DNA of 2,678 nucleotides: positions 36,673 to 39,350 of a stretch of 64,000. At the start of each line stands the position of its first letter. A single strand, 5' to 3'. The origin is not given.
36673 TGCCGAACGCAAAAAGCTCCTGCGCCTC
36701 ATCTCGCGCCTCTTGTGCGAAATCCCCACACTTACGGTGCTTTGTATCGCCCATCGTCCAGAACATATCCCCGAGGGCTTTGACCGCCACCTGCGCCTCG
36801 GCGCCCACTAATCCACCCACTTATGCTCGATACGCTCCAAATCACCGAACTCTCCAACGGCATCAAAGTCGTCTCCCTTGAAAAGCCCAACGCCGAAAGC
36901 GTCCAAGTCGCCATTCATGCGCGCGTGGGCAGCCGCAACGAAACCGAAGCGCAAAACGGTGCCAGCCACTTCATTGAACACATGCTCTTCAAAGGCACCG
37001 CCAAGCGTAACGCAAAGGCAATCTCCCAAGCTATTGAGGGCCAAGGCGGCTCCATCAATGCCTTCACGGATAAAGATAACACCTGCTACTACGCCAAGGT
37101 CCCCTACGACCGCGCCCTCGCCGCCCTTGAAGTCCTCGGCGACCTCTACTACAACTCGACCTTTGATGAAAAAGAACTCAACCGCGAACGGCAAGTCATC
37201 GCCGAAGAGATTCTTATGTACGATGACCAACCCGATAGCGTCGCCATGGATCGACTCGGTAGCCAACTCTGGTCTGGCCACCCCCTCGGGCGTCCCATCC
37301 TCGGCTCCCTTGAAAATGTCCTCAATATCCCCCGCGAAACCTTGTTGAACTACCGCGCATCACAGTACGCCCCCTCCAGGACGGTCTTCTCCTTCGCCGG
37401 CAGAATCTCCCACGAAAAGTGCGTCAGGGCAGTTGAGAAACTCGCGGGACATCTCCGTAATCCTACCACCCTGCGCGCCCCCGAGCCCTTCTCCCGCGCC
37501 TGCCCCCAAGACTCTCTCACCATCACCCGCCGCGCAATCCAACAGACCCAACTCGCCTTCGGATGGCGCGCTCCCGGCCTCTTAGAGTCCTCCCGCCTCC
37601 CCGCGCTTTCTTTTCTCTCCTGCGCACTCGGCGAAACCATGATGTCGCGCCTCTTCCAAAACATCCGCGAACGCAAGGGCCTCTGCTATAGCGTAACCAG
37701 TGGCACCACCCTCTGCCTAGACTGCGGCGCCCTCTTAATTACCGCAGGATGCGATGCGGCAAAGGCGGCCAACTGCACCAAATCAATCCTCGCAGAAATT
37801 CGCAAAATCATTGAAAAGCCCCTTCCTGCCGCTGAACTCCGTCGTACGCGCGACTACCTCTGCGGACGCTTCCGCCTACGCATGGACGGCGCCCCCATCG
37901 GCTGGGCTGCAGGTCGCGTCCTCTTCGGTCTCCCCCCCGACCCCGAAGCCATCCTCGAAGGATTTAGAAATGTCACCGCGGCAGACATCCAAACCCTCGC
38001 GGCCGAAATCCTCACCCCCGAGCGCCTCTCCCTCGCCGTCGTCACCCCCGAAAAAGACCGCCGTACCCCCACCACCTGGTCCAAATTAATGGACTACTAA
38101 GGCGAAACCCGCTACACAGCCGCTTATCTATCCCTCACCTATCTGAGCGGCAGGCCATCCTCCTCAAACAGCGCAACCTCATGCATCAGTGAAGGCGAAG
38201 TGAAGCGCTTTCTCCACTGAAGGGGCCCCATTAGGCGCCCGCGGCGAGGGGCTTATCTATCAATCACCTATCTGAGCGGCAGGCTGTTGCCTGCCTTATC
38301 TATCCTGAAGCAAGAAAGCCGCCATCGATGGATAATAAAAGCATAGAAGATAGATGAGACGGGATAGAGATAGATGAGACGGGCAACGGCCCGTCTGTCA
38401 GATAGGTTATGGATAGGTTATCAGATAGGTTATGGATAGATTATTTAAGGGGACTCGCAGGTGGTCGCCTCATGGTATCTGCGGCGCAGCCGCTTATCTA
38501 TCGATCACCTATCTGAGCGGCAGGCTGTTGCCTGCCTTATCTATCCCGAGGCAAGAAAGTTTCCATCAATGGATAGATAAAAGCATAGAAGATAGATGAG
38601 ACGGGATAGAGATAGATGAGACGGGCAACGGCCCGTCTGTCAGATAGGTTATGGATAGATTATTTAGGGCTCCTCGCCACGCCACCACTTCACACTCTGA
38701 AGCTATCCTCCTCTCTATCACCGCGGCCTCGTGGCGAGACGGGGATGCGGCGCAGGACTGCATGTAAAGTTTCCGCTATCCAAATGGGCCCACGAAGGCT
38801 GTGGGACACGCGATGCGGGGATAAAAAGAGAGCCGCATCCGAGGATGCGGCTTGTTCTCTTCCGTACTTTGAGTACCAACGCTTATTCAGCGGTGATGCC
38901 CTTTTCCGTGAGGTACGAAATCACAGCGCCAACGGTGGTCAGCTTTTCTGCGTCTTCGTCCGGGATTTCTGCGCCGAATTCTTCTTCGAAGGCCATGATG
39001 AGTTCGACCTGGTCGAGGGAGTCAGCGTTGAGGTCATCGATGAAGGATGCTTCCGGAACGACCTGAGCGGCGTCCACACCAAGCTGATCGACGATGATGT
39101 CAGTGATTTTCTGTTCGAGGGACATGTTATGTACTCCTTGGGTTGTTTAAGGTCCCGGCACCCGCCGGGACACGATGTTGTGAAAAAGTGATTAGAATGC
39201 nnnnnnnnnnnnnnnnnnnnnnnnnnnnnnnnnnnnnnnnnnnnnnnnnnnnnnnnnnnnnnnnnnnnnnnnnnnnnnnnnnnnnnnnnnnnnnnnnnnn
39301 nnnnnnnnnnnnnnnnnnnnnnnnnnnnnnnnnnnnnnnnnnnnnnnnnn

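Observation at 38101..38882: Two near-identical ~190-bp tandem units densely packed with GATAG/CTATC motifs in a 780-bp convergent intergenic region downstream of acpP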

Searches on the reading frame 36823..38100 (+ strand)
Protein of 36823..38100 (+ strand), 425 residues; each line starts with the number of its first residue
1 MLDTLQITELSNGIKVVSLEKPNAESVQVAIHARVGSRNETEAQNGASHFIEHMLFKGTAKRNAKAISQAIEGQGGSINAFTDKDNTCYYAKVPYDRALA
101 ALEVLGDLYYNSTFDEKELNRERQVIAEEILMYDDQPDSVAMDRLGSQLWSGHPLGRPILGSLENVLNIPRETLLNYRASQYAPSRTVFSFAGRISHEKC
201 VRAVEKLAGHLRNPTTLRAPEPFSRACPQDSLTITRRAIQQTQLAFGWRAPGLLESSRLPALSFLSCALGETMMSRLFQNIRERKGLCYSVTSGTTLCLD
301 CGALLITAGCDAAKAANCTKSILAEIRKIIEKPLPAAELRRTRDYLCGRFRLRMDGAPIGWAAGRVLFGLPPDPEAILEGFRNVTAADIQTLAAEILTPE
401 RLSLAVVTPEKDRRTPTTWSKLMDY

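Call 34: find_encoding_contigs(protein=window:36823-38100:+, flank=3000, max_places=10)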
Protein window:36823-38100:+ (425 aa): no gene with exactly this product is on record in the collection.

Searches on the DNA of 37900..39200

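Call 11: search_rna_families(source=window, start=37900, end=39200, threshold=evalue, max_evalue=1)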
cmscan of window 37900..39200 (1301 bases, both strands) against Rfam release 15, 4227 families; matches with E-value up to 1: 5.
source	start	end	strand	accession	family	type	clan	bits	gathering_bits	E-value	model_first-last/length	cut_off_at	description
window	38512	38646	+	RF00749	mir-208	Gene; miRNA;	-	26.4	56.4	0.0019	1-77/77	no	mir-208 microRNA precursor family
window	38823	38876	-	RF01489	sbrA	Gene; sRNA;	-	19.3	45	0.53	1-71/71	no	Listeria sRNA sbrA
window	38407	38518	+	RF00658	mir-21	Gene; miRNA;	-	17.9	52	0.6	1-72/72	no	mir-21 microRNA precursor family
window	38991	39045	+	RF01129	sR44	Gene; snRNA; snoRNA; CD-box;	-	17.5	45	0.15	1-55/55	no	Small nucleolar RNA sR44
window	39040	39089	+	RF01123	sR35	Gene; snRNA; snoRNA; CD-box;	-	14.7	60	0.98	1-57/57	no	Small nucleolar RNA sR35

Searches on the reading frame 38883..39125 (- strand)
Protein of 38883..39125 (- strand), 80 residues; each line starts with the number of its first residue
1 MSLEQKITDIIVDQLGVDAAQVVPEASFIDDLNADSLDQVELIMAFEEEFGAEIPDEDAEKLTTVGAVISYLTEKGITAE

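Call 12: find_encoding_contigs(protein=window:38883-39125:-, flank=10000, max_places=10)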
Protein window:38883-39125:- (80 aa): 23 contigs read that carry it; 10 places shown.
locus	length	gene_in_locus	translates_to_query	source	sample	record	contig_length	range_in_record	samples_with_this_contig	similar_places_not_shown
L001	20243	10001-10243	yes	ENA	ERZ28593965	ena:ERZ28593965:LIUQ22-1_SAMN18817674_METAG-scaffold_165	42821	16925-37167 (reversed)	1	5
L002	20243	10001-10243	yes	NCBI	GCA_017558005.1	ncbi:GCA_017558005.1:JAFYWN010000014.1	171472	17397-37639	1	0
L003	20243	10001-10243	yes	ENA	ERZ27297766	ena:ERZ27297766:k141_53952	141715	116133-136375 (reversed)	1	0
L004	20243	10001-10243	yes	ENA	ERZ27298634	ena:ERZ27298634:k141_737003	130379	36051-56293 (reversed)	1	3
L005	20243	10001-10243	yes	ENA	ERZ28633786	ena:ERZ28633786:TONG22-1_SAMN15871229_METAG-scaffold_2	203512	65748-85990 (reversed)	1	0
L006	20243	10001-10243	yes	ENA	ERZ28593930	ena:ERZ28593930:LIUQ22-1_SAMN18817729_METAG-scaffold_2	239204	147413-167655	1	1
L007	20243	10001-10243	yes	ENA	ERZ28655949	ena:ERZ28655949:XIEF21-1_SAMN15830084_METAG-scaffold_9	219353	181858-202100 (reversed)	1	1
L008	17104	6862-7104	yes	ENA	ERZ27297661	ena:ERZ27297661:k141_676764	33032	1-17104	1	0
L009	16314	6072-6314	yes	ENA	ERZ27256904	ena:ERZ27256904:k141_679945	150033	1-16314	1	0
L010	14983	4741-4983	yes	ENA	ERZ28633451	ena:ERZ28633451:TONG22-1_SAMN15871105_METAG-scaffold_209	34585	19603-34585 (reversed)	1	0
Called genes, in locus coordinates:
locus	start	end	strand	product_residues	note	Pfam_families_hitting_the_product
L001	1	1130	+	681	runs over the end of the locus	PF00270:DEAD (faint), PF04851:ResIII, PF17757:UvrB_inter, PF27431:UvrB_3rd, PF00271:Helicase_C, PF12344:UvrB, PF02151:UVR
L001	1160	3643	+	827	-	PF12971:NAGLU_N, PF05089:NAGLU, PF12972:NAGLU_C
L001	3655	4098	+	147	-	PF00692:dUTPase, PF22769:DCD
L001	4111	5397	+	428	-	PF00202:Aminotran_3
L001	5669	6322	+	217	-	PF01467:CTP_transf_like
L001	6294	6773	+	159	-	PF02620:YceD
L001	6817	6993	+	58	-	PF01783:Ribosomal_L32p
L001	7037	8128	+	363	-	PF02504:FA_synthesis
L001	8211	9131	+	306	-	PF00698:Acyl_transf_1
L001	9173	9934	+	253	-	PF00106:adh_short, PF01370:Epimerase (faint), PF08659:KR, PF13561:adh_short_C2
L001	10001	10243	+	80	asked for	PF00550:PP-binding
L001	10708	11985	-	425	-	PF00675:Peptidase_M16, PF05193:Peptidase_M16_C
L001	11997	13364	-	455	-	PF00005:ABC_tran, PF02463:SMC_N (faint), PF13191:AAA_16 (faint), PF13555:AAA_29 (faint), PF13304:AAA_21 (faint), PF13401:AAA_22 (faint), PF00005:ABC_tran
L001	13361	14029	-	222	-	PF01914:MarC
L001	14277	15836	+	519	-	PF01676:Metalloenzyme, PF06415:iPGM_N, PF01663:Phosphodiest (weak)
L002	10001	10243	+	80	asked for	PF00550:PP-binding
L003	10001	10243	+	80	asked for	PF00550:PP-binding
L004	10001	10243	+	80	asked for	PF00550:PP-binding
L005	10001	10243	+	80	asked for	PF00550:PP-binding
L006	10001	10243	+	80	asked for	PF00550:PP-binding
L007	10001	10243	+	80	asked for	PF00550:PP-binding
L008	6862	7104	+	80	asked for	PF00550:PP-binding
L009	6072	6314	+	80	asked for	PF00550:PP-binding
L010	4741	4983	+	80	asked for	PF00550:PP-binding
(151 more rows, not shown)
